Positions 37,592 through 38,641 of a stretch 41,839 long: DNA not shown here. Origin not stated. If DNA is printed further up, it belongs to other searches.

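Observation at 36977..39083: Three tandem pentapeptide-repeat proteins in the early operon: candidate DNA-mimic anti-defence or topoisomerase-modulating set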

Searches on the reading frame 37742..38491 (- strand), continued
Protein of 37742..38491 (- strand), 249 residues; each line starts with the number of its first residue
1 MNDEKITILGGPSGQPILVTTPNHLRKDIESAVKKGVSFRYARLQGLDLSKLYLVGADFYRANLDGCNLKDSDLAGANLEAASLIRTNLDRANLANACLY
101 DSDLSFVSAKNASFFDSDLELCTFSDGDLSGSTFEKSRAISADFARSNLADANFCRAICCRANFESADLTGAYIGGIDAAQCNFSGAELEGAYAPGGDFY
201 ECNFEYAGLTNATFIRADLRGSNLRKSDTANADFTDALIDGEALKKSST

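Call 18: find_homologous_proteins(query=window:37742-38491:-, max_evalue=1e-10)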
Query window:37742-38491:- (249 aa): 238 proteins with E <= 1e-10 among 1892 candidates; the best 120 are listed.
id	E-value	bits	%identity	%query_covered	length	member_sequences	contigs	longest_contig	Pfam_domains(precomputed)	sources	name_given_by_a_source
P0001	2.7e-25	108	33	86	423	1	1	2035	PF13576.13,PF13599.14,PF00805.29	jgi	-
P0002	2.0e-20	92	34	86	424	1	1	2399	PF13576.13,PF13599.14,PF00805.29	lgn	-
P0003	6.2e-20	90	33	85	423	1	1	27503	PF13576.13,PF13599.14,PF00805.29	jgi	jgi:uncharacterized protein YjbI with pentapeptide repeats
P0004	7.7e-20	90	27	86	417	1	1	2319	PF13576.13,PF13599.14,PF00805.29,PF23894.3,PF25296.2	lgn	-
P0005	2.9e-19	88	33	69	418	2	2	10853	PF13576.13,PF13599.14,PF00805.29,PF25296.2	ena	-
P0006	4.2e-19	87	31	86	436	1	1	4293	PF13576.13,PF13599.14,PF00805.29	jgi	jgi:uncharacterized protein YjbI with pentapeptide repeats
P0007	7.0e-19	87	32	70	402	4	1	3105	PF13576.13,PF13599.14,PF00805.29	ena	-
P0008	1.3e-18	86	32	93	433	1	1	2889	PF13576.13,PF13599.14,PF00805.29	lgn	-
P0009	1.4e-18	86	30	84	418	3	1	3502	PF13576.13,PF13599.14,PF00805.29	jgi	jgi:uncharacterized protein YjbI with pentapeptide repeats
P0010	2.7e-18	85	26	85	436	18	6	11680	PF13576.13,PF13599.14,PF00805.29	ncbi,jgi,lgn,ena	ncbi:MAG: pentapeptide repeat-containing protein [Elstera sp.]|jgi:uncharacterized protein YjbI with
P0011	2.9e-18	85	35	81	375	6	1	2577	PF13576.13,PF13599.14,PF00805.29,PF25296.2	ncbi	-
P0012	4.1e-18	84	34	88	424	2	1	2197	PF13576.13,PF13599.14,PF00805.29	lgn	-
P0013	8.9e-18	83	34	77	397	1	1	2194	PF13576.13,PF13599.14,PF00805.29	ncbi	-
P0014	1.3e-17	82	31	71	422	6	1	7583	PF13576.13,PF13599.14,PF00805.29,PF25296.2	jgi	jgi:uncharacterized protein YjbI with pentapeptide repeats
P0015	1.7e-17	82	33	88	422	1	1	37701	PF13576.13,PF13599.14,PF00805.29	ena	-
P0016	2.0e-17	82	35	82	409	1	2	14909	PF13576.13,PF13599.14,PF00805.29,PF25296.2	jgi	-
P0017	4.1e-17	81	30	78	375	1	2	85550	PF13576.13,PF13599.14,PF00805.29,PF25296.2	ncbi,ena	-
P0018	4.4e-17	81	32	89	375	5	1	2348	PF13576.13,PF13599.14,PF00805.29,PF25296.2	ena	-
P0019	5.5e-17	80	29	71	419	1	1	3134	PF13576.13,PF13599.14,PF00805.29,PF23894.3,PF25296.2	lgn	-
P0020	9.4e-17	80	31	90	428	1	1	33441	PF13576.13,PF13599.14,PF00805.29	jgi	jgi:uncharacterized protein YjbI with pentapeptide repeats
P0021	1.6e-16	79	29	83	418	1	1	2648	PF13576.13,PF13599.14,PF00805.29,PF25296.2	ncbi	-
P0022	1.7e-16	79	29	70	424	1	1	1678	PF13576.13,PF13599.14,PF00805.29,PF23894.3,PF25296.2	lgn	-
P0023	1.7e-16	79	49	28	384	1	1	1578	PF13576.13,PF13599.14,PF00805.29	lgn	-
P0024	1.9e-16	79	30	83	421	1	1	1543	PF13576.13,PF13599.14,PF00805.29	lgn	-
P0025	2.0e-16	79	32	76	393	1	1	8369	PF13576.13,PF13599.14,PF00805.29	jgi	-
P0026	2.1e-16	79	32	86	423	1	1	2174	PF13576.13,PF13599.14,PF00805.29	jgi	jgi:uncharacterized protein YjbI with pentapeptide repeats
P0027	2.1e-16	79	34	86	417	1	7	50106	PF13576.13,PF13599.14,PF00805.29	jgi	jgi:uncharacterized protein YjbI with pentapeptide repeats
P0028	2.1e-16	78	31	69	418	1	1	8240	PF13576.13,PF13599.14,PF00805.29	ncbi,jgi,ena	jgi:uncharacterized protein YjbI with pentapeptide repeats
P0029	2.3e-16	78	31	69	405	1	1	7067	PF13576.13,PF13599.14,PF00805.29,PF25296.2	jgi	jgi:uncharacterized protein YjbI with pentapeptide repeats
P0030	2.4e-16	78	32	70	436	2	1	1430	PF13576.13,PF13599.14,PF00805.29,PF25296.2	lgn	-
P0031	2.6e-16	78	28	87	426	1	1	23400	PF13576.13,PF13599.14,PF00805.29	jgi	jgi:uncharacterized protein YjbI with pentapeptide repeats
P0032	2.6e-16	78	30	68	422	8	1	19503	PF13576.13,PF13599.14,PF00805.29,PF25296.2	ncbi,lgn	-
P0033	2.7e-16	78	32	86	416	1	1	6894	PF13576.13,PF13599.14,PF00805.29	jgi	jgi:uncharacterized protein YjbI with pentapeptide repeats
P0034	3.0e-16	78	30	80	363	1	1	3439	PF13576.13,PF13599.14,PF00805.29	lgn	-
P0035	4.0e-16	78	30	87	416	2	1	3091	PF13576.13,PF13599.14,PF00805.29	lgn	-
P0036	4.3e-16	77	34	72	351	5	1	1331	PF13576.13,PF13599.14,PF00805.29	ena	-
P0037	5.3e-16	77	33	88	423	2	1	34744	PF13576.13,PF13599.14,PF00805.29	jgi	jgi:uncharacterized protein YjbI with pentapeptide repeats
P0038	6.0e-16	77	35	72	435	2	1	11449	PF13576.13,PF18760.8,PF13599.14,PF00805.29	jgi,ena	jgi:uncharacterized protein YjbI with pentapeptide repeats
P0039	6.1e-16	77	29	70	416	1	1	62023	PF13576.13,PF13599.14,PF00805.29,PF25296.2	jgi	jgi:uncharacterized protein YjbI with pentapeptide repeats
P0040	7.5e-16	77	32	90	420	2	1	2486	PF13576.13,PF13599.14,PF00805.29,PF25296.2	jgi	jgi:uncharacterized protein YjbI with pentapeptide repeats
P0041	9.2e-16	76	33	87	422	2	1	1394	PF13576.13,PF13599.14,PF00805.29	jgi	-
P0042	1.0e-15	76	30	84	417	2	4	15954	PF13576.13,PF13599.14,PF00805.29,PF25296.2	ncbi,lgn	-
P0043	1.1e-15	76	32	88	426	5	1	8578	PF13576.13,PF13599.14,PF00805.29,PF25296.2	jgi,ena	-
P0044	1.2e-15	76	31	69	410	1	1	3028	PF13576.13,PF13599.14,PF00805.29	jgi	jgi:uncharacterized protein YjbI with pentapeptide repeats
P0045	1.7e-15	76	32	73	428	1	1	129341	PF13576.13,PF13599.14,PF00805.29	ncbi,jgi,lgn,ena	ncbi:MAG: pentapeptide repeat-containing protein [Bdellovibrionales bacterium]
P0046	1.9e-15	75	38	61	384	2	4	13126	PF13576.13,PF13599.14,PF00805.29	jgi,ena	jgi:uncharacterized protein YjbI with pentapeptide repeats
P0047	2.4e-15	75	31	87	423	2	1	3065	PF13576.13,PF13599.14,PF00805.29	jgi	-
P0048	2.8e-15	75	26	88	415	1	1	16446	PF13576.13,PF13599.14,PF00805.29,PF25296.2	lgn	-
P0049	3.6e-15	74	25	74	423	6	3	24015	PF13576.13,PF13599.14,PF00805.29,PF25296.2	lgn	-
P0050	3.6e-15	74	29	83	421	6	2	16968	PF13576.13,PF13599.14,PF00805.29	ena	-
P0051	4.1e-15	74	36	60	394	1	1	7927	PF13576.13,PF13599.14,PF00805.29,PF25296.2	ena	-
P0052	4.9e-15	74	31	79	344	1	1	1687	PF13576.13,PF13599.14,PF00805.29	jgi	jgi:uncharacterized protein YjbI with pentapeptide repeats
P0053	5.4e-15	74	29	93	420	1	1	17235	PF13576.13,PF13599.14,PF00805.29,PF23894.3,PF25296.2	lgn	-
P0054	5.8e-15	74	34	82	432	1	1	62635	PF13576.13,PF20694.3,PF13599.14,PF00805.29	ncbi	ncbi:MAG: pentapeptide repeat-containing protein [Cyanobacteria bacterium J06633_8]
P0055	6.8e-15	74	32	80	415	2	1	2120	PF13576.13,PF13599.14,PF00805.29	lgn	-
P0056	7.6e-15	73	30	93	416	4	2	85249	PF13576.13,PF13599.14,PF00805.29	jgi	-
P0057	7.8e-15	73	29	78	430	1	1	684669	PF13576.13,PF13599.14,PF00805.29,PF25296.2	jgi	jgi:uncharacterized protein YjbI with pentapeptide repeats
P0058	7.9e-15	73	30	87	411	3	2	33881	PF13576.13,PF13599.14,PF00805.29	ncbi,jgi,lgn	-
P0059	7.9e-15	73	32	88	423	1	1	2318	PF13576.13,PF13599.14,PF00805.29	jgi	jgi:uncharacterized protein YjbI with pentapeptide repeats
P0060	7.9e-15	73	32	85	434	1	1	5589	PF13576.13,PF13599.14,PF00805.29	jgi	-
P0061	8.3e-15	73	31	70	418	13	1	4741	PF13576.13,PF13599.14,PF00805.29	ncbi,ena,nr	ncbi:MAG: pentapeptide repeat family protein [Phenylobacterium sp.]|nr:pentapeptide repeat family pr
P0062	8.7e-15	73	32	85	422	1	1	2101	PF13576.13,PF13599.14,PF00805.29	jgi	jgi:uncharacterized protein YjbI with pentapeptide repeats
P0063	8.9e-15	73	29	85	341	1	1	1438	PF13576.13,PF13599.14,PF00805.29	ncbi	-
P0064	1.0e-14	73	30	78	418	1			PF13576.13,PF13599.14,PF00805.29,PF25296.2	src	-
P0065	1.0e-14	73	28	84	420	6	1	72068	PF13576.13,PF13599.14,PF00805.29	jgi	-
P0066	1.0e-14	73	30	89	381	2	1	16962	PF13576.13,PF13599.14,PF00805.29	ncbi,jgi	ncbi:MAG TPA: pentapeptide repeat-containing protein [Polyangiaceae bacterium]|jgi:uncharacterized p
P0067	1.7e-14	72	33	87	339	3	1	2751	PF13576.13,PF13599.14,PF00805.29,PF25296.2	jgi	jgi:hypothetical protein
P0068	1.9e-14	72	27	69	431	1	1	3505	PF13576.13,PF13599.14,PF00805.29,PF25296.2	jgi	jgi:uncharacterized protein YjbI with pentapeptide repeats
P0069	2.2e-14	72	34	72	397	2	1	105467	PF13576.13,PF13599.14,PF00805.29,PF25296.2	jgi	jgi:uncharacterized protein YjbI with pentapeptide repeats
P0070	2.5e-14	72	29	63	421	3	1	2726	PF13576.13,PF13599.14,PF00805.29,PF25296.2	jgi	-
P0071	2.8e-14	72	34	76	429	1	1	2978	PF13576.13,PF13599.14,PF00805.29,PF13676.12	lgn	-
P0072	3.3e-14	71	34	62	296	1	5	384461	PF13576.13,PF13599.14,PF00805.29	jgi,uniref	uniref:Pentapeptide repeat-containing protein n=1 Tax=viral metagenome TaxID=1070528 RepID=A0A6C0KGV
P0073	3.3e-14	71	32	68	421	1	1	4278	PF13576.13,PF13599.14,PF00805.29,PF25296.2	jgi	-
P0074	3.4e-14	71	28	86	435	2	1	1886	PF13576.13,PF13599.14,PF00805.29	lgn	-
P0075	3.5e-14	71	30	70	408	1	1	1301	PF13576.13,PF13599.14,PF00805.29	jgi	jgi:uncharacterized protein YjbI with pentapeptide repeats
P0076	4.0e-14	71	31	75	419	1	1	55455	PF13576.13,PF13599.14,PF00805.29,PF25296.2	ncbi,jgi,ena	jgi:uncharacterized protein YjbI with pentapeptide repeats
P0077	4.4e-14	71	33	87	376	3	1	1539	PF13576.13,PF13599.14,PF00805.29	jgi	jgi:uncharacterized protein YjbI with pentapeptide repeats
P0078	4.4e-14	71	30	83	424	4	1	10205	PF13576.13,PF13599.14,PF00805.29,PF07885.23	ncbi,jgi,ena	ncbi:hypothetical protein ES703_13800 [subsurface metagenome]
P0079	5.2e-14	71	35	84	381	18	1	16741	PF13576.13,PF13599.14,PF00805.29,PF25296.2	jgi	jgi:uncharacterized protein YjbI with pentapeptide repeats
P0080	5.3e-14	71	32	82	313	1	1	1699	PF13576.13,PF13599.14,PF00805.29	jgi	jgi:hypothetical protein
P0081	5.4e-14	71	30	83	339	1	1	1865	PF13576.13,PF13599.14,PF00805.29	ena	-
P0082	7.0e-14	70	31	67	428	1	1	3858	PF13576.13,PF13599.14,PF00805.29,PF25296.2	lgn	-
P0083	7.1e-14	70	36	77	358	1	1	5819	PF13576.13,PF13599.14,PF00805.29,PF07885.23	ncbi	ncbi:MAG: pentapeptide repeat-containing protein [Longimicrobiales bacterium]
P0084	7.2e-14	70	33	80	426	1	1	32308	PF13576.13,PF13599.14,PF00805.29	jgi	jgi:uncharacterized protein YjbI with pentapeptide repeats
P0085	7.5e-14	70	33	82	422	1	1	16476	PF13576.13,PF13599.14,PF00805.29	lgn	-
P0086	8.3e-14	70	29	75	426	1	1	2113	PF13576.13,PF13599.14,PF00805.29,PF25296.2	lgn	-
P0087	8.3e-14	70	32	83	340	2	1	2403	PF13576.13,PF13599.14,PF00805.29,PF25296.2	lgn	-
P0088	8.4e-14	70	33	70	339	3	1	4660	PF13576.13,PF13599.14,PF00805.29,PF25296.2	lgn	-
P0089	9.1e-14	70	28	68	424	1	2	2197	PF13576.13,PF13599.14,PF00805.29,PF25296.2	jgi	jgi:uncharacterized protein YjbI with pentapeptide repeats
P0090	1.0e-13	70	24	84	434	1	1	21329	PF13576.13,PF13599.14,PF00805.29,PF23894.3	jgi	jgi:uncharacterized protein YjbI with pentapeptide repeats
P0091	1.1e-13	70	31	87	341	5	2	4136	PF13576.13,PF13599.14,PF00805.29,PF25296.2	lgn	-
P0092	1.2e-13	70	28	67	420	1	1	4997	PF13576.13,PF13599.14,PF00805.29,PF25296.2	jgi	jgi:uncharacterized protein YjbI with pentapeptide repeats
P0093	1.4e-13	69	31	73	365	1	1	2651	PF13576.13,PF13599.14,PF00805.29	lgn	-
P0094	1.6e-13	69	32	86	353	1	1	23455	PF13576.13,PF13599.14,PF00805.29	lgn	-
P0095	1.6e-13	69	30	86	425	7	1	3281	PF13576.13,PF13599.14,PF00805.29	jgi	-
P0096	1.7e-13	69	33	76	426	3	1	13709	PF13576.13,PF13599.14,PF00805.29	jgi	jgi:uncharacterized protein YjbI with pentapeptide repeats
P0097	1.7e-13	69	32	83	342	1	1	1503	PF13576.13,PF13599.14,PF00805.29,PF25296.2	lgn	-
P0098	2.2e-13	69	34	70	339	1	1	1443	PF13576.13,PF13599.14,PF00805.29,PF25296.2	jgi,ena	jgi:uncharacterized protein YjbI with pentapeptide repeats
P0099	2.3e-13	69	34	84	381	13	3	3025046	PF13576.13,PF13599.14,PF00805.29,PF25296.2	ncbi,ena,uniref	ncbi:pentapeptide repeat-containing protein [Oceanicaulis alexandrii]|uniref:pentapeptide repeat-con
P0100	2.3e-13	69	33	83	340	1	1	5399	PF13576.13,PF13599.14,PF00805.29,PF25296.2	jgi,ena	-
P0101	2.5e-13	68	29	81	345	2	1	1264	PF13576.13,PF13599.14,PF00805.29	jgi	jgi:uncharacterized protein YjbI with pentapeptide repeats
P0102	2.7e-13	68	27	83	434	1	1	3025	PF13576.13,PF13599.14,PF00805.29,PF23894.3,PF25296.2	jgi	jgi:uncharacterized protein YjbI with pentapeptide repeats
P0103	3.1e-13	68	33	80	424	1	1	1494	PF13576.13,PF13599.14,PF00805.29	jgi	jgi:uncharacterized protein YjbI with pentapeptide repeats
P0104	3.2e-13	68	30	63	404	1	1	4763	PF13576.13,PF13599.14,PF00805.29,PF25296.2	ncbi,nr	ncbi:MAG: pentapeptide repeat-containing protein [Caulobacterales bacterium]|nr:pentapeptide repeat-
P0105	3.2e-13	68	32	83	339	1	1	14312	PF13576.13,PF13599.14,PF00805.29,PF25296.2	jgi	jgi:uncharacterized protein YjbI with pentapeptide repeats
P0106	3.4e-13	68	31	87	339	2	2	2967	PF13576.13,PF13599.14,PF00805.29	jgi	jgi:hypothetical protein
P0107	3.6e-13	68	32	87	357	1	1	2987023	PF13576.13,PF13599.14,PF00805.29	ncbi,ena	-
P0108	4.0e-13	68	36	73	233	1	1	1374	PF13576.13,PF13599.14,PF00805.29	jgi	jgi:uncharacterized protein YjbI with pentapeptide repeats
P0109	4.2e-13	68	32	83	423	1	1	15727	PF13576.13,PF13599.14,PF00805.29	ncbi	-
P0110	4.3e-13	68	31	87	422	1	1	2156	PF13576.13,PF13599.14,PF00805.29,PF11684.14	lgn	-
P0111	4.5e-13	68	32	83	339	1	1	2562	PF13576.13,PF13599.14,PF00805.29,PF25296.2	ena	-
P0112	4.7e-13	68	29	73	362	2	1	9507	PF13576.13,PF13599.14,PF00805.29,PF25296.2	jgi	-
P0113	4.8e-13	68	28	70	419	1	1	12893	PF13576.13,PF13599.14,PF00805.29,PF25296.2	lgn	-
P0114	6.0e-13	67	32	83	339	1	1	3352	PF13576.13,PF13599.14,PF00805.29,PF25296.2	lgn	-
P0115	6.0e-13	67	27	82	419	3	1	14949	PF13576.13,PF13599.14,PF00805.29,PF25296.2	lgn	-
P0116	7.2e-13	67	31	87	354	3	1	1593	PF13576.13,PF13599.14,PF00805.29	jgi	-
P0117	7.8e-13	67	33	87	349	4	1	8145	PF13576.13,PF13599.14,PF00805.29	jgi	jgi:uncharacterized protein YjbI with pentapeptide repeats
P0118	8.2e-13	67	31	82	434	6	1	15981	PF13576.13,PF13599.14,PF00805.29,PF11684.14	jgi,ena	-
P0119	8.9e-13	67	35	61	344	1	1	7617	PF13576.13,PF13599.14,PF00805.29,PF25296.2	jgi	jgi:uncharacterized protein YjbI with pentapeptide repeats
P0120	9.3e-13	67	28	87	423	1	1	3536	PF13576.13,PF13599.14,PF00805.29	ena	-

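Call 22: search_solved_structures(query=window:37742-38491:-, max_evalue=0.00001)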
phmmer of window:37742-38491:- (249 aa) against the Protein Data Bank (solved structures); distinct sequences matched with E-value up to 0.00001: 23.
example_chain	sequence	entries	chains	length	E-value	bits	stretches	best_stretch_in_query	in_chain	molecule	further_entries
4yc5_A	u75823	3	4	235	3.7e-20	76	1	29-188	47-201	beta1 | beta1 protein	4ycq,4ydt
4yfo_A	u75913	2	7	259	1.4e-19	74.1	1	42-124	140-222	beta1_ex1 | 6beta1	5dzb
4yei_A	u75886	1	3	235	4.5e-17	65.9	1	29-188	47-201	beta1mut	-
3du1_X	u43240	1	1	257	1.6e-16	64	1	50-216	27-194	All3740 protein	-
5dra_A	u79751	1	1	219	1.7e-16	64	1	40-124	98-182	3beta1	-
5di5_A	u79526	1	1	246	4e-15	59.5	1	51-241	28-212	beta1 t801 loop variant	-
5dn0_A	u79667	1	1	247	7.5e-15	58.6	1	42-187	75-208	beta1 t1555 loop variant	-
5dqa_A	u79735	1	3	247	1.7e-14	57.4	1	42-187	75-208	t3284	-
5dns_A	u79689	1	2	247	7.9e-14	55.3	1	57-188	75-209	t1428 beta1 loop design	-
2j8k_A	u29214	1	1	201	1.4e-13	54.4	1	163-245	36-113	NP275-NP276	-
2xtx_A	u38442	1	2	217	1e-08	38.5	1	57-226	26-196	QNRB1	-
2xtw_A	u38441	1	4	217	1.9e-08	37.7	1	57-226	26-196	QNRB1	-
2xty_A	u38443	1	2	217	2e-08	37.6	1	57-226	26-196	QNRB1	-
2bm4_A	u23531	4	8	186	3.9e-08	36.6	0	163-244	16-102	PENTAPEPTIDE REPEAT FAMILY PROTEIN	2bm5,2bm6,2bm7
2j8i_A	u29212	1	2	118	4.3e-08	36.5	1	163-245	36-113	NP275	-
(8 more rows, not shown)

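Call 23: search_protein_families(library=ncbifam, proteins=[window:37742-38491:-], max_evalue=0.01)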
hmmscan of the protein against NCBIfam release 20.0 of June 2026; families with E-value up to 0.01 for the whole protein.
window:37742-38491:- (249 aa): 19 families
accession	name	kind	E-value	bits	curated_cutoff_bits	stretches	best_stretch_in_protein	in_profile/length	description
NF047416.1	penta_HetL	equivalog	1.3e-27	96.7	260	2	37-164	48-170/218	heterocyst differentiation pentapeptide repeat protein HetL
NF052603.1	penta_Alr5209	equivalog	7.1e-23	80.9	125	4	38-104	14-80/113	Alr5209 family pentapeptide repeat protein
NF011744.0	PRK15197.1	equivalog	4.3e-21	75.4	274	3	35-120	157-242/291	SPI-2 type III secretion system effector PipB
NF011743.0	PRK15196.1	equivalog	9.9e-17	60.8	354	2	101-246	171-311/350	type III secretion system effector PipB2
NF033086.2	penta_rpt_Qnr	equivalog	3e-15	56.5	240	2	162-245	5-94/211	Qnr family pentapeptide repeat protein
NF000421.1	penta_rpt_QnrVC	exception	5.7e-12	46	460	2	122-216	11-106/218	QnrVC family quinolone resistance pentapeptide repeat protein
NF000071.4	penta_rpt_QnrA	exception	4e-11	43.1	450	2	35-108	95-163/218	QnrA family quinolone resistance pentapeptide repeat protein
NF000349.1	mfpA_AE000516.2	equivalog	4.1e-11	43.1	360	1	164-245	14-100/183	pentapeptide repeat protein MfpA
NF000056.3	penta_rpt_QnrS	exception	5.9e-11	42.5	460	2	123-205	12-95/218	QnrS family quinolone resistance pentapeptide repeat protein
NF038182.1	penta_rpt_SmQnr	exception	8.6e-11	42.1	460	2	108-240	61-198/215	SmQnr family pentapeptide repeat protein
NF012152.0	penta_rpt_QnrC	exception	9.5e-11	42.1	500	2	122-215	11-105/221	QnrC family quinolone resistance pentapeptide repeat protein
NF012151.0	penta_rpt_QnrAS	exception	1.2e-10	41.8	490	2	122-215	11-105/218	QnrAS family quinolone resistance pentapeptide repeat protein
NF033375.2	penta_rpt_QnrE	exception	5.3e-10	39.6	480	2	87-226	54-193/214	QnrE family quinolone resistance pentapeptide repeat protein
NF000139.2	penta_rpt_QnrD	exception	5.7e-10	39.5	425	1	82-158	49-130/214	QnrD family quinolone resistance pentapeptide repeat protein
NF000420.1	penta_rpt_QnrB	exception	2e-09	37.8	460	1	57-226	23-193/214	QnrB family quinolone resistance pentapeptide repeat protein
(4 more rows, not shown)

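Call 24: search_protein_families(library=padloc, proteins=[window:37742-38491:-], max_evalue=0.01)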
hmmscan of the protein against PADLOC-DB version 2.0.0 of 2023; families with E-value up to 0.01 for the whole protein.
window:37742-38491:- (249 aa): 0 families

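Call 37: predict_structure(alignment_id=A1)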
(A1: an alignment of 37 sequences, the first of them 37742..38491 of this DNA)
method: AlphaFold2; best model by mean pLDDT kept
length: 249 residues; sequences in the alignment: 37
mean_pLDDT: 93.8   pTM: 0.88
mean pLDDT of the five models: 93.8, 92.2, 90.8, 87.7, 85.0
residues with pLDDT >= 90: 213; 70-90: 31; 50-70: 4; < 50: 1
segments of 3 or more residues with pLDDT < 50: none
pLDDT, mean of each block of 10 residues (from residue 1): 73 77 88 92 94 96 96 97 96 95 95 96 97 98 98 98 99 98 99 98 98 98 96 96 75
secondary structure, 60 per line:
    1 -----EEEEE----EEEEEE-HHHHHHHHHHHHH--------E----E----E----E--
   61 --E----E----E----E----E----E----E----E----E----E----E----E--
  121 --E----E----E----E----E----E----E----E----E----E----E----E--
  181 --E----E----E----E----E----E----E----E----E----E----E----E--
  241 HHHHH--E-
elements in order: E6-10 E15-20 H22-34 H241-245

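Call 38: get_annotated_region(hit=H27, flank=7000)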
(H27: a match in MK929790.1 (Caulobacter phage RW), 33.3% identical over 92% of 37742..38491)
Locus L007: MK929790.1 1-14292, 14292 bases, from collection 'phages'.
description: Caulobacter phage RW, complete genome.
organism: Caulobacter phage RW (NCBI taxid 2591034)
taxonomy: Viruses; Duplodnaviria; Heunggongvirae; Uroviricota; Caudoviricetes
host: Caulobacter vibrioides CB15; source: -; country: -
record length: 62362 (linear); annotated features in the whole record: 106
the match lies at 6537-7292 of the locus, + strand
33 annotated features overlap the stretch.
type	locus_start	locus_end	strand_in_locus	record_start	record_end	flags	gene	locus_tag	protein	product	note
misc_feature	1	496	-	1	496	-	-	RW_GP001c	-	-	similar to terminase large subunit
CDS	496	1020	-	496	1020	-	-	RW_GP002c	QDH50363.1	terminase small subunit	-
CDS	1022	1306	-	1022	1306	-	-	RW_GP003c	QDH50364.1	hypothetical protein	-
CDS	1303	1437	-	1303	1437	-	-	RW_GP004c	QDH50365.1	hypothetical protein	-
CDS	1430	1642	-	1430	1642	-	-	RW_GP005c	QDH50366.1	hypothetical protein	-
CDS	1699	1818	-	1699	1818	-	-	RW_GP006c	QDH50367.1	hypothetical protein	-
CDS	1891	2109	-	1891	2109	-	-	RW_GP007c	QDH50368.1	hypothetical protein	-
CDS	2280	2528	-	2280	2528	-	-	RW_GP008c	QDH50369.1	hypothetical protein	-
CDS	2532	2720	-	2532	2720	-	-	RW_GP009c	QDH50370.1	hypothetical protein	-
CDS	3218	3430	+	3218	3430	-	-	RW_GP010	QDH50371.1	hypothetical protein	-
CDS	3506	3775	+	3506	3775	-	-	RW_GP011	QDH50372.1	hypothetical protein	-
CDS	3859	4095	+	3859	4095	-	-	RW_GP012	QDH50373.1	hypothetical protein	-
CDS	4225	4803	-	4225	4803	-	-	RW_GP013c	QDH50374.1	hypothetical protein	-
CDS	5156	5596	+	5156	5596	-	-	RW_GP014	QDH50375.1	hypothetical protein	-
CDS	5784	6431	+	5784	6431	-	-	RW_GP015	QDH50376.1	hypothetical protein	-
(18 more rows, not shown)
